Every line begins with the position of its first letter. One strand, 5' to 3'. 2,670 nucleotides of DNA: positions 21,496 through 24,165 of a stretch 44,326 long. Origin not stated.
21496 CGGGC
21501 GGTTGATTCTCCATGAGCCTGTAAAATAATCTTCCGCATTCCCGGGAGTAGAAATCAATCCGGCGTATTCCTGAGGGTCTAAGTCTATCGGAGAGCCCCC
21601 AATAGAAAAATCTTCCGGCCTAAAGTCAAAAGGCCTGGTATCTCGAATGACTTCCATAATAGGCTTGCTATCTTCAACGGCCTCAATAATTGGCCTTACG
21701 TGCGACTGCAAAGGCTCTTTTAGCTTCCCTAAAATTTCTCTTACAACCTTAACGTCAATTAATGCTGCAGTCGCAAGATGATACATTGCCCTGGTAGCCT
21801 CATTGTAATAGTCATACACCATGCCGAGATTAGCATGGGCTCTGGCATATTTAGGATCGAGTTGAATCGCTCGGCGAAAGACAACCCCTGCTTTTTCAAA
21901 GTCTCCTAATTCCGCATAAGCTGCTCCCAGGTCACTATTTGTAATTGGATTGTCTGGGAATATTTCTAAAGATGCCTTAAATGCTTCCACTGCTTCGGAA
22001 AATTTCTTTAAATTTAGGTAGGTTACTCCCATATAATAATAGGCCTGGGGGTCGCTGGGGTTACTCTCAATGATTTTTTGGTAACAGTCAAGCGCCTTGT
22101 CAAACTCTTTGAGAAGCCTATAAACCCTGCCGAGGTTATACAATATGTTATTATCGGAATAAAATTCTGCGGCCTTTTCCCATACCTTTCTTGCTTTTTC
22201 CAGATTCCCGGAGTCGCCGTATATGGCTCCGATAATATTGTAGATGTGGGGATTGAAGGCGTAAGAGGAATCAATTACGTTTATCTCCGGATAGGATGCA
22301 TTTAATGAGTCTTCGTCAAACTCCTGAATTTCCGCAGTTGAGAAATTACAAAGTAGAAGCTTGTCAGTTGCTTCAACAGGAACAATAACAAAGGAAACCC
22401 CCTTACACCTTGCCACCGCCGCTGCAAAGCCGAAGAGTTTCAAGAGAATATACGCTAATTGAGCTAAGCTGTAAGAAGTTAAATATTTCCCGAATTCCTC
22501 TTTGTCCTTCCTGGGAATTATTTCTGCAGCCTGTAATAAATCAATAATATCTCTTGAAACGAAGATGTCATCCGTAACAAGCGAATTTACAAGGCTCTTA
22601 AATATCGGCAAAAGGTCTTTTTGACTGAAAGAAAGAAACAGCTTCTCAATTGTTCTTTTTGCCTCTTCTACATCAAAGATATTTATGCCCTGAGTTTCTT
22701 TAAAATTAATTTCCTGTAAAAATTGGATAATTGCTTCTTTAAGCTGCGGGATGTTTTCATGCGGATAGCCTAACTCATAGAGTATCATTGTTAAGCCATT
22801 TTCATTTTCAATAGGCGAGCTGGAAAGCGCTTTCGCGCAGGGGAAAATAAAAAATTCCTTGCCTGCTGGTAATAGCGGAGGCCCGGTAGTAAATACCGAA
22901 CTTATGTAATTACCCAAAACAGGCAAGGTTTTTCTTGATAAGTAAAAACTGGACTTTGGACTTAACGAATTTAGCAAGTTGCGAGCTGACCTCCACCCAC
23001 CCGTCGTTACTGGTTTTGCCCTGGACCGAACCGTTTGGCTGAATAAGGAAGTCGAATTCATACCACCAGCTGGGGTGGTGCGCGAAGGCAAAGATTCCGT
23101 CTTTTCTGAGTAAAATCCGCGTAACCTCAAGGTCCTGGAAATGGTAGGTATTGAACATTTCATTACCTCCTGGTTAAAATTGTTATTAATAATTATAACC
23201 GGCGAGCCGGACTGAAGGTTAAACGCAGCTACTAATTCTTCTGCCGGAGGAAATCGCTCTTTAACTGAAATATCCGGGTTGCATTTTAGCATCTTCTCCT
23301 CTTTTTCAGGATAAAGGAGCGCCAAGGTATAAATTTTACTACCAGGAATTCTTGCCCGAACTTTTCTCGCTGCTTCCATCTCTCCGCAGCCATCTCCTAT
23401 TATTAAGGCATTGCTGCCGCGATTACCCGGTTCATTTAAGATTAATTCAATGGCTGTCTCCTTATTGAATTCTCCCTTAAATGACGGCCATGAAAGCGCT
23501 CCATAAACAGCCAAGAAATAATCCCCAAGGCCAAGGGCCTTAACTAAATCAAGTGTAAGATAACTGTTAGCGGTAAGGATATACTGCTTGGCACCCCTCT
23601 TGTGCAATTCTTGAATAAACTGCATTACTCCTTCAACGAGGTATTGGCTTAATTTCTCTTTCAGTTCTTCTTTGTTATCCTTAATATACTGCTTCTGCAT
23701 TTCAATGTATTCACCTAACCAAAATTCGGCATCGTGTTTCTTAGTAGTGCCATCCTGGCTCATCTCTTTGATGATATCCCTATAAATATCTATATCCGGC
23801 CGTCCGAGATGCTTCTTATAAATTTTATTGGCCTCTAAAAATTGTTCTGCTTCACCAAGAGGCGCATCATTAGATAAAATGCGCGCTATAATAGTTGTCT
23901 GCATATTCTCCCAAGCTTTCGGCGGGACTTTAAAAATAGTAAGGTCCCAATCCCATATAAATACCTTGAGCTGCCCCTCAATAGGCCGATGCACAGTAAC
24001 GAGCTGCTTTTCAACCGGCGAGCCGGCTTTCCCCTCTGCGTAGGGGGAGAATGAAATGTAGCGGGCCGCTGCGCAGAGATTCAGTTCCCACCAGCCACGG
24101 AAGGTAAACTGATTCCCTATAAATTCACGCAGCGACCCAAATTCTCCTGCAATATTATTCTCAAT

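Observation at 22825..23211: Protein-like 82-codon ORF with its own Shine-Dalgarno nested out of frame in a module whose main-frame translation looks like junk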

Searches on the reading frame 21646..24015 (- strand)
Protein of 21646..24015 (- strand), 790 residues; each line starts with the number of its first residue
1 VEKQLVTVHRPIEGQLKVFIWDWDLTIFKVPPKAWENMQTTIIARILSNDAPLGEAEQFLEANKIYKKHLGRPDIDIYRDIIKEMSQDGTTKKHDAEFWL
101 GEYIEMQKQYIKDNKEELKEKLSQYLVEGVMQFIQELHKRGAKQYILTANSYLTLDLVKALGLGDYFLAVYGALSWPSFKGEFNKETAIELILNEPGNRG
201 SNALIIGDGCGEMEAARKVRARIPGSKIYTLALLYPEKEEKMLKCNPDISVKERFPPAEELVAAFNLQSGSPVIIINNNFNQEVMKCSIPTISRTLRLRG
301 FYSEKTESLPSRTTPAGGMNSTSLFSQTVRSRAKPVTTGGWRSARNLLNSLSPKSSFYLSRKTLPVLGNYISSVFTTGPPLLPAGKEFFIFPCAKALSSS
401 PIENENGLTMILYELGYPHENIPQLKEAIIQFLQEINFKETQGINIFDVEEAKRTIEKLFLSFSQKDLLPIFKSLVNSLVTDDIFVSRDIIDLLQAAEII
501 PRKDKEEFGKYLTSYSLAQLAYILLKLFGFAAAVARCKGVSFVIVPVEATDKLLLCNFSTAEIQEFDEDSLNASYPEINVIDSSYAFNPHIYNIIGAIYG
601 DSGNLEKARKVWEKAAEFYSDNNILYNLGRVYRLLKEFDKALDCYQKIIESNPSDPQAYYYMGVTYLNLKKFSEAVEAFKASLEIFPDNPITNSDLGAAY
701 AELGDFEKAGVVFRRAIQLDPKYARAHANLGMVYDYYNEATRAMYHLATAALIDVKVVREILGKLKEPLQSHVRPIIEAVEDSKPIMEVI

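Call 17: find_homologous_proteins(query=window:21646-24015:-, max_evalue=0.001)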
Query window:21646-24015:- (790 aa): 31 proteins with E <= 0.001 among 8000 candidates.
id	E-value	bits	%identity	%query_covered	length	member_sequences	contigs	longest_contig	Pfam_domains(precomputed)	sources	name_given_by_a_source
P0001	3.3e-29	120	24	19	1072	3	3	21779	PF09976.16,PF25060.1,PF13414.13,PF23558.2,PF23241.2,PF13374.13,PF07721.21,PF23231.2,PF24575.2,PF00515.35,PF13424.13,PF13429.13,PF14561.13,PF07719.24,PF13174.13,PF20308.5,PF25063.1,PF13431.13,PF23914.2,PF25062.2,PF25058.2,PF23300.4,PF13176.13,PF13428.13,PF25064.2,PF14559.13,PF13371.13,PF21070.3,PF228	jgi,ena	jgi:tetratricopeptide (TPR) repeat protein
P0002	1.9e-27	114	26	18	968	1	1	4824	PF03704.24,PF09976.16,PF13414.13,PF16918.12,PF21545.4,PF13374.13,PF07721.21,PF24575.2,PF00515.35,PF13424.13,PF13429.13,PF14561.13,PF07719.24,PF13174.13,PF25063.1,PF13431.13,PF23914.2,PF25062.2,PF25058.2,PF23300.4,PF13176.13,PF13428.13,PF14559.13,PF13371.13,PF12895.14,PF21033.5,PF13432.13,PF13181.13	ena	-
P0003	4.7e-23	100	27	19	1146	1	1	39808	PF10602.16,PF03704.24,PF09976.16,PF25060.1,PF13414.13,PF12569.15,PF23241.2,PF13374.13,PF07721.21,PF24575.2,PF07714.24,PF02259.30,PF00069.32,PF25068.3,PF11846.15,PF00515.35,PF13424.13,PF13429.13,PF14561.13,PF07719.24,PF01636.30,PF13174.13,PF20308.5,PF25063.1,PF13431.13,PF23914.2,PF25062.2,PF20225.5,P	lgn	-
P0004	7.3e-23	99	35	14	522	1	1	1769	PF25063.1,PF13431.13,PF13365.13,PF23914.2,PF13414.13,PF13176.13,PF13428.13,PF13374.13,PF14559.13,PF24575.2,PF13371.13,PF00515.35,PF10459.16,PF12895.14,PF13424.13,PF21033.5,PF13432.13,PF13181.13,PF14561.13,PF07719.24,PF13174.13,PF00089.33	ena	-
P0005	3.8e-22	97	28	19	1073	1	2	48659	PF25060.1,PF13414.13,PF23241.2,PF13374.13,PF24575.2,PF00515.35,PF13424.13,PF13429.13,PF14561.13,PF07719.24,PF13174.13,PF25063.1,PF13431.13,PF23914.2,PF25062.2,PF25058.2,PF13176.13,PF13428.13,PF25064.2,PF14559.13,PF13371.13,PF26725.1,PF12895.14,PF21033.5,PF13432.13,PF13181.13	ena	-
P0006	8.3e-22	96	25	19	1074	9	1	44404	PF25060.1,PF13414.13,PF09797.16,PF23558.2,PF23241.2,PF13374.13,PF07721.21,PF24575.2,PF00515.35,PF13424.13,PF13429.13,PF14561.13,PF07719.24,PF13174.13,PF25063.1,PF13431.13,PF23914.2,PF25062.2,PF25058.2,PF23300.4,PF13176.13,PF13428.13,PF25064.2,PF14559.13,PF13371.13,PF12895.14,PF21033.5,PF13432.13,PF1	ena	-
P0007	1.2e-20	92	30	20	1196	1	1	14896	PF25063.1,PF13431.13,PF23914.2,PF25062.2,PF13414.13,PF13176.13,PF13428.13,PF13374.13,PF14559.13,PF10516.16,PF13371.13,PF00656.28,PF00515.35,PF12895.14,PF13424.13,PF21033.5,PF13432.13,PF13181.13,PF07719.24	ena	-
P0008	2.0e-20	91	27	15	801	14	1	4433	PF09976.16,PF25060.1,PF13414.13,PF01535.27,PF12569.15,PF13374.13,PF07721.21,PF24575.2,PF25068.3,PF11846.15,PF00515.35,PF13424.13,PF28559.1,PF13429.13,PF14561.13,PF07719.24,PF13174.13,PF20308.5,PF25063.1,PF13431.13,PF23914.2,PF25062.2,PF25058.2,PF13176.13,PF13428.13,PF25064.2,PF14559.13,PF10300.16,PF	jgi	-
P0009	4.1e-20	90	29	16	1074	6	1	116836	PF09976.16,PF25060.1,PF13414.13,PF21545.4,PF12569.15,PF23241.2,PF13374.13,PF07721.21,PF24575.2,PF00515.35,PF13424.13,PF14561.13,PF07719.24,PF13174.13,PF25063.1,PF13431.13,PF23914.2,PF25062.2,PF20225.5,PF25058.2,PF23300.4,PF13176.13,PF13428.13,PF25064.2,PF14559.13,PF10300.16,PF13371.13,PF12895.14,PF2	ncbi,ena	-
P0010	3.1e-17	81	32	14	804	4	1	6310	PF09976.16,PF25060.1,PF13414.13,PF13374.13,PF07721.21,PF24575.2,PF00515.35,PF13424.13,PF14561.13,PF07719.24,PF13174.13,PF25063.1,PF14853.13,PF13431.13,PF23914.2,PF25062.2,PF23300.4,PF13176.13,PF13428.13,PF14559.13,PF13371.13,PF12895.14,PF21033.5,PF13432.13,PF13181.13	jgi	jgi:tetratricopeptide (TPR) repeat protein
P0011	1.7e-16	78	27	15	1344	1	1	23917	PF25063.1,PF03704.24,PF13431.13,PF23914.2,PF13525.13,PF13414.13,PF13176.13,PF12569.15,PF13428.13,PF14559.13,PF24575.2,PF13371.13,PF00515.35,PF12895.14,PF13424.13,PF21033.5,PF13432.13,PF13429.13,PF13181.13,PF14561.13,PF07719.24,PF13174.13,PF20308.5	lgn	-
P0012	1.1e-15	75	23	18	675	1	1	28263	PF09976.16,PF13414.13,PF10952.16,PF12569.15,PF13374.13,PF24575.2,PF25068.3,PF00515.35,PF13424.13,PF14561.13,PF07719.24,PF13174.13,PF25063.1,PF13431.13,PF13469.13,PF23914.2,PF13176.13,PF13428.13,PF00685.34,PF25064.2,PF14559.13,PF13371.13,PF17874.8,PF22860.3,PF12895.14,PF21033.5,PF13432.13,PF09295.17,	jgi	jgi:tetratricopeptide (TPR) repeat protein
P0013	7.4e-14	69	23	19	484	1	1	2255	PF25063.1,PF14853.13,PF13431.13,PF23914.2,PF25062.2,PF13414.13,PF25058.2,PF13176.13,PF12569.15,PF13428.13,PF14559.13,PF13371.13,PF00515.35,PF12895.14,PF13424.13,PF21033.5,PF13432.13,PF23233.2,PF13429.13,PF13181.13,PF07719.24,PF13174.13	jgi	jgi:tetratricopeptide (TPR) repeat protein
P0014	3.1e-13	67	30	14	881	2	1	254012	PF03704.24,PF09976.16,PF13414.13,PF12569.15,PF13374.13,PF24575.2,PF25068.3,PF00515.35,PF13424.13,PF13429.13,PF14561.13,PF07719.24,PF13174.13,PF13231.13,PF20308.5,PF25063.1,PF13431.13,PF23914.2,PF25058.2,PF13176.13,PF13428.13,PF25064.2,PF14559.13,PF13371.13,PF17874.8,PF22860.3,PF12895.14,PF21033.5,PF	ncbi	ncbi:MAG: tetratricopeptide repeat protein [Candidatus Hydrogenedens sp.]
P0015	4.0e-13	67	29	14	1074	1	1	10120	PF25060.1,PF13414.13,PF12569.15,PF23241.2,PF24575.2,PF00515.35,PF13424.13,PF14561.13,PF07719.24,PF13174.13,PF25063.1,PF13431.13,PF23914.2,PF25062.2,PF20225.5,PF25058.2,PF13176.13,PF13428.13,PF25064.2,PF14559.13,PF13371.13,PF12895.14,PF21033.5,PF13432.13,PF13181.13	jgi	jgi:tetratricopeptide (TPR) repeat protein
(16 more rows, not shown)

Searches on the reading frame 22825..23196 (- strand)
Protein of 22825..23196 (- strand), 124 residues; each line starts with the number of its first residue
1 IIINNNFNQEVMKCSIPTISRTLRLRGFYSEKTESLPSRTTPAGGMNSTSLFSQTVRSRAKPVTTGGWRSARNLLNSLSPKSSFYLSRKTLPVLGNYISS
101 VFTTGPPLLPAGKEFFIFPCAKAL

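Call 27: search_protein_families(library=pfam, proteins=[window:22825-23196:-], max_evalue=10)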
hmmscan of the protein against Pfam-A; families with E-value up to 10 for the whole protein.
window:22825-23196:- (124 aa): 0 families

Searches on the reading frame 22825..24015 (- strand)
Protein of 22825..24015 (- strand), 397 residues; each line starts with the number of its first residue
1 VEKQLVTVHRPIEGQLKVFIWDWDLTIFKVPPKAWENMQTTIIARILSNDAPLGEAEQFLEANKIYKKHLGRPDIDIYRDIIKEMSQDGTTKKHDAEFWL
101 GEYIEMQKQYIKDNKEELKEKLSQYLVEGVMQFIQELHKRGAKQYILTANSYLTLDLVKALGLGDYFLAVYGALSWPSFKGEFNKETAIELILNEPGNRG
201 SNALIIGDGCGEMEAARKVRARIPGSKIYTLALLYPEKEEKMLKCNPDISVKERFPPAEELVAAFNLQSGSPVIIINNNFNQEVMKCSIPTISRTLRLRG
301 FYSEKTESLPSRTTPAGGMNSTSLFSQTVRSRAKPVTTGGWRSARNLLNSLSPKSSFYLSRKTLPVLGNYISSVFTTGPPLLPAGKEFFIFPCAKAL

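Call 18: find_related_loci(query=window:22825-24015:-, collection=genome_contigs, flank=10000)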
Query window:22825-24015:- (397 aa) in genome_contigs; peptide patterns used: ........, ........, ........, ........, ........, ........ (x = any residue, [..] = any of these).
38 stretches matched a pattern, but none encodes a relative of the query by tblastn (E <= 1e-3).

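Call 19: find_related_loci(query=window:22825-24015:-, collection=metagenome_contigs, flank=10000)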
Query window:22825-24015:- (397 aa) in metagenome_contigs; peptide patterns used: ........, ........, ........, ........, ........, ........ (x = any residue, [..] = any of these).
73 stretches matched a pattern, but none encodes a relative of the query by tblastn (E <= 1e-3).

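Call 20: find_related_loci(query=window:22825-24015:-, collection=viral_contigs, flank=10000)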
Query window:22825-24015:- (397 aa) in viral_contigs; peptide patterns used: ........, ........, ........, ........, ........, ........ (x = any residue, [..] = any of these).
6 stretches matched a pattern, but none encodes a relative of the query by tblastn (E <= 1e-3).
